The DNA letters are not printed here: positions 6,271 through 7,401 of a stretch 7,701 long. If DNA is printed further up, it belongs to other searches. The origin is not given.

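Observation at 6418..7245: The ABC substrate-binding protein appears to be a natural circular permutant of the family-3 (GlnH/HisJ-type) amino-acid-binding fold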

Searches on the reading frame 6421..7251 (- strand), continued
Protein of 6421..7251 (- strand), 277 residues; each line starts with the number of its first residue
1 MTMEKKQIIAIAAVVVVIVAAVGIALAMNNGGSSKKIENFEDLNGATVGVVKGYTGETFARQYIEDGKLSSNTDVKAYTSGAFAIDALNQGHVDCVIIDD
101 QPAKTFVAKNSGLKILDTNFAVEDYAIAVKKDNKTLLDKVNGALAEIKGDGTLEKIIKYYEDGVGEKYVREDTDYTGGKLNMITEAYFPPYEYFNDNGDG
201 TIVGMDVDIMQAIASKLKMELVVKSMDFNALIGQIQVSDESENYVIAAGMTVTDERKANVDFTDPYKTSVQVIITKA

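Call 11: find_related_loci(query=A1, collection=genome_contigs, flank=6000)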
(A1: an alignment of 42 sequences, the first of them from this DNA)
Query A1 (275 aa) in genome_contigs; peptide patterns used: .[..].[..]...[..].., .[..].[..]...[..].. (x = any residue, [..] = any of these).
599 stretches matched a pattern (row limit reached: there are more); 587 encode a relative of the query (tblastn E <= 1e-3); the best 80 are kept; 80 distinct loci.
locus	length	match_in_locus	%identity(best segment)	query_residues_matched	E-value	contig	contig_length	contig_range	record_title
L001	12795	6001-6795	44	4-274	4e-62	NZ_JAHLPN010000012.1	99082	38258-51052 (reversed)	Kineothrix sp. MSJ-39 L-50_ctg012, whole genome shotgun sequence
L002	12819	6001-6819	45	4-274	7e-62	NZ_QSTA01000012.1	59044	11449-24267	Eubacterium sp. OM08-24 OM08-24.Scaf12, whole genome shotgun sequence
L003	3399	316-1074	45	16-274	3e-61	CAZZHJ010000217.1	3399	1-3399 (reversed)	MAG TPA_asm: uncultured Lachnospiraceae bacterium isolate SRP199465_co1_222 genome assembly, contig: NODE_71233_length_3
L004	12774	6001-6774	44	5-274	2e-60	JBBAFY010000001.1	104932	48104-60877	MAG: Tissierellales bacterium isolate SO_2017_LW2_59 scaffold_411_c1_LW138R_2017, whole genome shotgun sequence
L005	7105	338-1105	46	9-274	1e-60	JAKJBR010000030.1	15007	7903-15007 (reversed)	MAG: Bacillota bacterium isolate UR.bin177 UR_contig_10626, whole genome shotgun sequence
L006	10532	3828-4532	48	35-274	5e-60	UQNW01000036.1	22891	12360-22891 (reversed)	uncultured Roseburia sp. isolate UMGS472 genome assembly, contig: NODE_1200_length_22891_cov_49.907383, whole genome sho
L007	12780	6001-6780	46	1-274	4e-60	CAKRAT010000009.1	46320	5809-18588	MAG: uncultured Dorea sp. isolate REFINED_METABAT215_TOP10_CONTIGS_1500_ASSEMBLY_K77_MERGED__Hadza_PheChl_Fiber-Hadza-Ne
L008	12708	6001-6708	46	31-274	8e-60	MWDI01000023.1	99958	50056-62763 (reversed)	MAG: Firmicutes bacterium ADurb.Bin146 BWX97_contig000023, whole genome shotgun sequence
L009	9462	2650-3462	44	4-274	1e-59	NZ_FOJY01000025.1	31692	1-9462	Acetitomaculum ruminis DSM 5522, whole genome shotgun sequence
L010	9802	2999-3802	43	3-274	8e-60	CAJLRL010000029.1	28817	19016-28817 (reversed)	MAG TPA_asm: uncultured Lachnospiraceae bacterium isolate ERR1600664-bin.18 genome assembly, contig: NODE_1864_length_28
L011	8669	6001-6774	44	16-274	2e-59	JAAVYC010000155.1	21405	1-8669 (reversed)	MAG: Lachnospiraceae bacterium isolate ABMPRH_280_0 k141_1006210, whole genome shotgun sequence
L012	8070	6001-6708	49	32-272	1e-59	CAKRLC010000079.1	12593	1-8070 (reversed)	MAG: uncultured Roseburia sp. isolate REFINED_METABAT215_TOP10_CONTIGS_1500_ASSEMBLY_K77_MERGED__Hadza_MoBio_hadza-A-D_D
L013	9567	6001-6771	45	11-274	3e-59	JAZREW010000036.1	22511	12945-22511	MAG: Acutalibacteraceae bacterium isolate T1900045498_YK20190192.MAGScoT_cleanbin_000012 SGB_7461_k141_2024709, whole ge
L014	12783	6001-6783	46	11-275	3e-59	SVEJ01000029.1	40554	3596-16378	MAG: Lachnospiraceae bacterium isolate SIG303 NODE_21414_length_40554_cov_5.915453, whole genome shotgun sequence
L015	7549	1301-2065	47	15-275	9e-59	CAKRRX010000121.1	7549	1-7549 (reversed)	MAG: uncultured Blautia sp. isolate REFINED_METABAT215_TOP10_CONTIGS_1500_ASSEMBLY_K77_MERGED__Hadza_MoBio_hadza-E-H_K_7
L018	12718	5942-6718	45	2-274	8e-59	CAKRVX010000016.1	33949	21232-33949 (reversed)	MAG: uncultured Blautia sp. isolate REFINED_METABAT215_TOP10_CONTIGS_1500_ASSEMBLY_K77_MERGED__Hadza_MoBio_hadza-E-H_G_1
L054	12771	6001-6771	44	12-274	2e-55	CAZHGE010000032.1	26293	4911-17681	MAG TPA_asm: uncultured Lachnospiraceae bacterium isolate SRP350583_co1_41 genome assembly, contig: NODE_3074_length_262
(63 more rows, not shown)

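Call 12: find_encoding_contigs(protein=P0011, flank=8000, max_places=3)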
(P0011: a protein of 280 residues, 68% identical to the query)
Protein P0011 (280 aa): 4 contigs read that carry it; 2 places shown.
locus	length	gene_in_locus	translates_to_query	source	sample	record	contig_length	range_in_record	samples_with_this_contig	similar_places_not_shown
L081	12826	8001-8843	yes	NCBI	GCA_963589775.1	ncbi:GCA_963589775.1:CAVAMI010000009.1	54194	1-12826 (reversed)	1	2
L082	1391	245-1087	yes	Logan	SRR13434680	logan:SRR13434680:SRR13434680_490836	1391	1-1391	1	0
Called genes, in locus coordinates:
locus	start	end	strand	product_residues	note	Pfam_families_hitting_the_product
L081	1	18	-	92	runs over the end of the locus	PF00935:Ribosomal_L44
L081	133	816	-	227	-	PF06026:Rib_5-P_isom_A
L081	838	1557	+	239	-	PF01902:Diphthami_syn_2_N, PF28410:Diphthami_syn_2_C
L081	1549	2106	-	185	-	PF00578:AhpC-TSA, PF08534:Redoxin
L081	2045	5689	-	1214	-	PF00570:HRDC, PF13195:DUF4011 (weak), PF00270:DEAD (faint), PF01443:Viral_helicase1 (faint), PF13086:AAA_11, PF13604:AAA_30 (weak), PF13087:AAA_12, PF18741:MTES_1575, +1 more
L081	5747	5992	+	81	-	-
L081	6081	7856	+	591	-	PF01613:Flavin_Reduct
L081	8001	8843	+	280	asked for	PF00497:SBP_bac_3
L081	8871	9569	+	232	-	PF00528:BPD_transp_1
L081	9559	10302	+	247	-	PF02463:SMC_N (weak), PF00005:ABC_tran, PF13304:AAA_21 (weak)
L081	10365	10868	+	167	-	-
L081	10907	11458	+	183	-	PF00857:Isochorismatase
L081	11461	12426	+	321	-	-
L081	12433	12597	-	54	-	-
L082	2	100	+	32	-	?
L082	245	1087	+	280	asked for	PF00497:SBP_bac_3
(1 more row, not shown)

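Call 14: list_cluster_members(proteins=[P0001, P0003, P0004, P0011, P0015, P0019, P0023, P0043, P0084])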
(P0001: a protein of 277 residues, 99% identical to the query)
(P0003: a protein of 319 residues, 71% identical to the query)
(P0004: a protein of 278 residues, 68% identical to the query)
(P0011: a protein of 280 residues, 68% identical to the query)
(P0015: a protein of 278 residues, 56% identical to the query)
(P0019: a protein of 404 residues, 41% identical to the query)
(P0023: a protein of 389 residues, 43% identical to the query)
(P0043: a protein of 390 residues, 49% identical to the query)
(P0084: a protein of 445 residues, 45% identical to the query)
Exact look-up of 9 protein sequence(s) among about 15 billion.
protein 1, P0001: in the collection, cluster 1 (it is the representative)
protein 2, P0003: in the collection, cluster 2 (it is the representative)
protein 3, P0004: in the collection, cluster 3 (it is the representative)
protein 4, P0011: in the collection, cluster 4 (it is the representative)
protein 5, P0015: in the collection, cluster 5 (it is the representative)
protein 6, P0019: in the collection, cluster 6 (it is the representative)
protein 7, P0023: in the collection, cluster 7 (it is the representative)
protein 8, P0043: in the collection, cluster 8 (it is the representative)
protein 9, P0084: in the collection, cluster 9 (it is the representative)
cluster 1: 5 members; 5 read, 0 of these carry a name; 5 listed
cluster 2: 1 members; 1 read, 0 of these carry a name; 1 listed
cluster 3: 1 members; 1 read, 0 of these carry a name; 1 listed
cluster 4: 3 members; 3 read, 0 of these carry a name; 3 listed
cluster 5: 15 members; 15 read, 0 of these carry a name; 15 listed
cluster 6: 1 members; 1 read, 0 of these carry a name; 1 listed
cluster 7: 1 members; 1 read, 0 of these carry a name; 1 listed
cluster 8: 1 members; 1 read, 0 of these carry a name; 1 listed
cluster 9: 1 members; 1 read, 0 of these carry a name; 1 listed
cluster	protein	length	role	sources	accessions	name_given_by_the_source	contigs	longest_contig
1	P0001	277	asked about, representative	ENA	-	-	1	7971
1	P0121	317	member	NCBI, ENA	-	-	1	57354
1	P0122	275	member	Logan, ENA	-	-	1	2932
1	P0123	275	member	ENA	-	-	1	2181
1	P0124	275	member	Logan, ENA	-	-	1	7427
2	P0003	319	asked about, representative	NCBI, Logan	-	-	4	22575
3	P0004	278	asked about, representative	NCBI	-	-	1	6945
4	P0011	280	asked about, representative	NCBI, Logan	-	-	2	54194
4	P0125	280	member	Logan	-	-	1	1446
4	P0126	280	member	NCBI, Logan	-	-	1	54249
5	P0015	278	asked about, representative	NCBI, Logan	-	-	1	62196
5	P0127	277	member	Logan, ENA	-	-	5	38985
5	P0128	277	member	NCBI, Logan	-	-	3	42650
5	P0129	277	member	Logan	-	-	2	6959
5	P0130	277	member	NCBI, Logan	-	-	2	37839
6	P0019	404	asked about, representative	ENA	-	-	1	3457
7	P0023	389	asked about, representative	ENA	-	-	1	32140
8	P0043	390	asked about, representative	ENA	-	-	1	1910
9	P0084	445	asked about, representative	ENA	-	-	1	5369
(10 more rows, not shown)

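Call 15: predict_structure(alignment_id=A1)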
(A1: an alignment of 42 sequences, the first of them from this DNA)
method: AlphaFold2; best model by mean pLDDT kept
length: 275 residues; sequences in the alignment: 42
mean_pLDDT: 88.9   pTM: 0.80
mean pLDDT of the five models: 88.9, 88.7, 88.3, 88.1, 87.2
residues with pLDDT >= 90: 222; 70-90: 22; 50-70: 2; < 50: 29
segments of 3 or more residues with pLDDT < 50: 1-29
pLDDT, mean of each block of 10 residues (from residue 1): 37 40 43 90 96 92 96 94 96 95 94 95 97 98 98 96 93 97 91 89 97 98 94 95 95 94 96 96
secondary structure, 60 per line:
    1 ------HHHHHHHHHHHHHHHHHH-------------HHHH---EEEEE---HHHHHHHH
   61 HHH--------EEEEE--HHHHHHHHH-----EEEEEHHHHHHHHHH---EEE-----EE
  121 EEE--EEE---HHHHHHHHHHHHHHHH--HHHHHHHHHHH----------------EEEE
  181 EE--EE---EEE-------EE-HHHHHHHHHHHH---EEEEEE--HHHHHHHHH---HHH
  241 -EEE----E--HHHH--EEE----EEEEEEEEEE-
elements in order: H7-24 H38-41 E45-49 H53-63 E72-76 H79-87 E93-97 H98-107 E111-113 E119-123 E126-128 H132-147 H150-160 E177-182 E190-192 H203-214 E218-223 H226-234 E242-244 H252-255 E258-260 E265-274

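Call 20: fold_search(model_id=the predicted structure, library=pdb)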
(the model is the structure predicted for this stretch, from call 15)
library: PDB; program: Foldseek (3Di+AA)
matches with E <= 10: 1445; with E <= 0.001: 374
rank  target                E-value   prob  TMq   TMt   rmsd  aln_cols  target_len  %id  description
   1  6h30_A                7.5e-09  1.00  0.33  0.21  19.7       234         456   25  The crystal structure of SBD1-SBD2 tandem of GlnPQ transporter (released 2019-08-14)
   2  2b4m_A                4.8e-07  1.00  0.43  0.44   9.4       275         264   11  Crystal structure of the binding protein OpuAC in complex with proline betaine (released 2006-03-21)
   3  6h30_B                4.8e-07  1.00  0.32  0.20  21.0       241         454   22  The crystal structure of SBD1-SBD2 tandem of GlnPQ transporter (released 2019-08-14)
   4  7d98_P                2.3e-06  1.00  0.42  0.40   9.5       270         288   11  Crystal structure of full-length CbnR complexed with the target DNA complex (released 2021-03-10)
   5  2h9b_A                3.1e-06  1.00  0.39  0.47   8.1       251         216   10  Crystal structure of the effector binding domain of a BenM variant (BenM R156H/T157S) (released 2007-06-26)
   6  4g4p                  3.3e-06  1.00  0.40  0.46   7.9       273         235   10  Crystal structure of glutamine-binding protein from Enterococcus faecalis at 1.5 A (released 2013-07-17)
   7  4x6g_E                3.3e-06  1.00  0.39  0.36  10.8       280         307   11  Full-length OxyR C199D from pseudomonas aeruginosa (released 2015-04-29)
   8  2esn_C                3.7e-06  1.00  0.46  0.43   6.2       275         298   13  The crystal structure of probable transcriptional regulator PA0477 from Pseudomonas aeruginosa (released 2005-11-01)
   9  2vd3_B                4.2e-06  1.00  0.32  0.31   8.4       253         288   13  The structure of histidine inhibited HisG from Methanobacterium thermoautotrophicum (released 2008-11-04)
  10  5ted_B                4.5e-06  1.00  0.36  0.44   8.6       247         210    9  Effector binding domain of QuiR in complex with shikimate (released 2017-10-18)
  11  9l8j_B                5.4e-06  1.00  0.41  0.46   8.7       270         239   10  Crystal structure of a putative phosphate binding protein from Synechocystis sp. PCC 6803 reveals an evolutionary hots (released 2025-12-31)
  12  3k1p_A                5.4e-06  1.00  0.39  0.36  11.7       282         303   10  Crystal Structure of full-length BenM E226K mutant (released 2010-09-29)
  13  1ii5                  6.5e-06  1.00  0.38  0.46   7.1       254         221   12  CRYSTAL STRUCTURE OF THE GLUR0 LIGAND BINDING CORE COMPLEX WITH L-GLUTAMATE (released 2001-09-19)
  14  8sbf_A                6.5e-06  1.00  0.40  0.37  10.3       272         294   10  Full-length structure of the LysR-type transcriptional regulator, ACIAD0746, from Acinetobacter baylyi (released 2024-04-17)
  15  9l8j_A                7.8e-06  1.00  0.41  0.45   9.7       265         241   11  Crystal structure of a putative phosphate binding protein from Synechocystis sp. PCC 6803 reveals an evolutionary hots (released 2025-12-31)
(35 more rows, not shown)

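Call 22: find_encoding_contigs(protein=P0023, flank=6000, max_places=2)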
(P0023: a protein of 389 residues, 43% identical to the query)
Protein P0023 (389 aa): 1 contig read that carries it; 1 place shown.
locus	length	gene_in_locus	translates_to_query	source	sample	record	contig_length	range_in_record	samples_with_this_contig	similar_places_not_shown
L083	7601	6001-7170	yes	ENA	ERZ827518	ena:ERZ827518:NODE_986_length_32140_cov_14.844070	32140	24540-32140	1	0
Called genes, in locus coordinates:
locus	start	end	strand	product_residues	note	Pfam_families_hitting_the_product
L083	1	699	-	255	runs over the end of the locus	PF19538:DUF6062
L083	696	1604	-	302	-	PF00126:HTH_1, PF03466:LysR_substrate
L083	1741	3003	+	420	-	PF00330:Aconitase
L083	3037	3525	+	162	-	PF00694:Aconitase_C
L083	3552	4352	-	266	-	-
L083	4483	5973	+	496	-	PF14821:Thr_synth_N, PF00291:PALP, PF24857:THR4_C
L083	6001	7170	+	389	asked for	PF00497:SBP_bac_3, PF10613:Lig_chan-Glu_bd, PF12974:Phosphonate-bd (weak), PF09084:NMT1 (weak)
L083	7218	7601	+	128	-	?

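Call 29: search_protein_families(library=ncbifam, proteins=[window:6421-7245:-], max_evalue=0.001)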
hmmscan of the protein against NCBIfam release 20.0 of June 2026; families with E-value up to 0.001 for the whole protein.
seq(275 aa): 14 families
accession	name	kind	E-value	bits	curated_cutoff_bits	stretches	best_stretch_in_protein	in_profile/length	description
TIGR01096.1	3A0103s03R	subfamily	5.6e-33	114.5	256.35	2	31-157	119-248/250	lysine/arginine/ornithine ABC transporter substrate-binding protein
NF008426.0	PRK11260.1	equivalog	8.5e-27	94.1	312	2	26-158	132-259/266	cystine ABC transporter substrate-binding protein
NF007029.0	PRK09495.1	equivalog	4.2e-25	89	303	2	178-274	27-117/248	glutamine ABC transporter substrate-binding protein GlnH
NF041765.1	ArtJ_Ecoli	equivalog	5.2e-24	85.2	510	2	34-156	117-238/243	arginine ABC transporter substrate-binding protein ArtJ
NF041764.1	ArtI_Ecoli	equivalog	5.3e-18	65.3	522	2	179-272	24-112/243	arginine ABC transporter substrate-binding protein ArtI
NF011583.0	PRK15007.1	subfamily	6.7e-18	64.9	358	2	179-270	24-110/243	arginine ABC transporter substrate-binding protein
NF011586.0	PRK15010.1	equivalog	7.8e-13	48.6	440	2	36-160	126-254/260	lysine/arginine/ornithine ABC transporter substrate-binding protein ArgT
NF011965.0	PRK15437.1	equivalog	4.7e-11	42.7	459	2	36-160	126-254/260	histidine ABC transporter substrate-binding protein HisJ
NF008112.0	PRK10859.1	equivalog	1.6e-10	40.1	354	1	176-274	43-135/483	membrane-bound lytic murein transglycosylase MltF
TIGR02995.1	ectoine_ehuB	equivalog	6e-10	38.8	190.9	1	182-270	38-122/275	ectoine/hydroxyectoine ABC transporter substrate-binding protein EhuB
NF052427.1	StpK7MSMEG_1200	equivalog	2.2e-09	36.3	900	1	176-266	362-447/601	serine/threonine protein kinase StpK7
NF008885.0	PRK11917.1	equivalog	2.1e-08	34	373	1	187-273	49-135/259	bifunctional adhesin/ABC transporter aspartate/glutamate-binding protein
TIGR04262.1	orph_peri_GRRM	subfamily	1.9e-07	30.6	190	1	39-145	107-209/257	extracellular substrate binding-like orphan protein GrrP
NF008063.0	PRK10797.1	subfamily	0.00034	19.9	375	1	20-162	133-274/302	glutamate/aspartate ABC transporter substrate-binding protein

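Call 38: search_protein_representatives(alignment_id=A1)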
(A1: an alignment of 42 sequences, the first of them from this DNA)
Query: 42 sequences, 268 profile positions. Proteins with E-value up to 0.001 (for the whole library): 42782; up to 1e-10: 19623; up to 1e-30: 3028. The best 150 are listed.
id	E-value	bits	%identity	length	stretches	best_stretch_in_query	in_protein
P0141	1.3e-239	808.3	-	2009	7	26-264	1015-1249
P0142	1.0e-221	749.7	-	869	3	27-266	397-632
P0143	9.4e-213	720.3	-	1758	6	29-268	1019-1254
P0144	2.5e-192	653.3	-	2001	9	36-268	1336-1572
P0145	2.9e-181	617.0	-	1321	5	32-264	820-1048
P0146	3.9e-175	596.9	-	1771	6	28-264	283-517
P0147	1.2e-166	569.0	-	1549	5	31-266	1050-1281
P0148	1.2e-163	559.3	-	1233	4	19-265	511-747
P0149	1.5e-162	555.7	-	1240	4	9-268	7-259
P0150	6.5e-152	520.8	-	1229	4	25-267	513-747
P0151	2.0e-147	506.0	-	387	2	3-268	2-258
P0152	1.3e-144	496.8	-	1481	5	2-263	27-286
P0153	3.7e-144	495.3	-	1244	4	13-267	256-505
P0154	2.3e-142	489.4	-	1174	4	32-268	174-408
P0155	1.7e-141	486.6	-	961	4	28-268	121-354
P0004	2.2e-109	381.3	-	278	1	1-268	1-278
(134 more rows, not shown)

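Call 48: find_encoding_contigs(protein=P0022, flank=4000, max_places=7)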
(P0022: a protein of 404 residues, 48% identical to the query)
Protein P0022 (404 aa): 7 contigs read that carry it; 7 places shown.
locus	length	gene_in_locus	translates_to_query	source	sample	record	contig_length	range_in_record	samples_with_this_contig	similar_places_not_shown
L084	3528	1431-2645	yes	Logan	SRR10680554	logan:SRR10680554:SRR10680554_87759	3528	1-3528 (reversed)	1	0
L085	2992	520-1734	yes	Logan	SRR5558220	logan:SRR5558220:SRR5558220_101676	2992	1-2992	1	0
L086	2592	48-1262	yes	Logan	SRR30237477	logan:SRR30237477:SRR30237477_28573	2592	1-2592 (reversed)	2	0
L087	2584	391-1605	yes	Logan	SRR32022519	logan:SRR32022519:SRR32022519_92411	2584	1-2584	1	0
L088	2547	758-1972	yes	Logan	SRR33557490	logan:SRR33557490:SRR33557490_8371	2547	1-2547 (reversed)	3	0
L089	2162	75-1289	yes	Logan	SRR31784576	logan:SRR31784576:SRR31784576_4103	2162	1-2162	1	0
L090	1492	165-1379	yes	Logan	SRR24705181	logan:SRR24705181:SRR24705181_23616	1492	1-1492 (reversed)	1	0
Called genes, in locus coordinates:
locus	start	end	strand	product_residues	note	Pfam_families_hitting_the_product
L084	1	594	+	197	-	?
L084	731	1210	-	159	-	PF02664:LuxS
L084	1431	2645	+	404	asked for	PF00497:SBP_bac_3, PF10613:Lig_chan-Glu_bd (weak), PF12974:Phosphonate-bd, PF09084:NMT1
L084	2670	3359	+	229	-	PF00528:BPD_transp_1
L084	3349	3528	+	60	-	?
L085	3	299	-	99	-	?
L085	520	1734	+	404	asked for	PF00497:SBP_bac_3, PF10613:Lig_chan-Glu_bd (weak), PF12974:Phosphonate-bd, PF09084:NMT1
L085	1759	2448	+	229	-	PF00528:BPD_transp_1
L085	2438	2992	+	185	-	?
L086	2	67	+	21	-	?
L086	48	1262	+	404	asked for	PF00497:SBP_bac_3, PF10613:Lig_chan-Glu_bd (weak), PF12974:Phosphonate-bd, PF09084:NMT1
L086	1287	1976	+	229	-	PF00528:BPD_transp_1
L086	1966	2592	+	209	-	?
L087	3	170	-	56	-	?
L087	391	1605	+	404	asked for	PF00497:SBP_bac_3, PF10613:Lig_chan-Glu_bd (weak), PF12974:Phosphonate-bd, PF09084:NMT1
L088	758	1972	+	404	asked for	PF00497:SBP_bac_3, PF10613:Lig_chan-Glu_bd (weak), PF12974:Phosphonate-bd, PF09084:NMT1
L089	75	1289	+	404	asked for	PF00497:SBP_bac_3, PF10613:Lig_chan-Glu_bd (weak), PF12974:Phosphonate-bd, PF09084:NMT1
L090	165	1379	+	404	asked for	PF00497:SBP_bac_3, PF10613:Lig_chan-Glu_bd (weak), PF12974:Phosphonate-bd, PF09084:NMT1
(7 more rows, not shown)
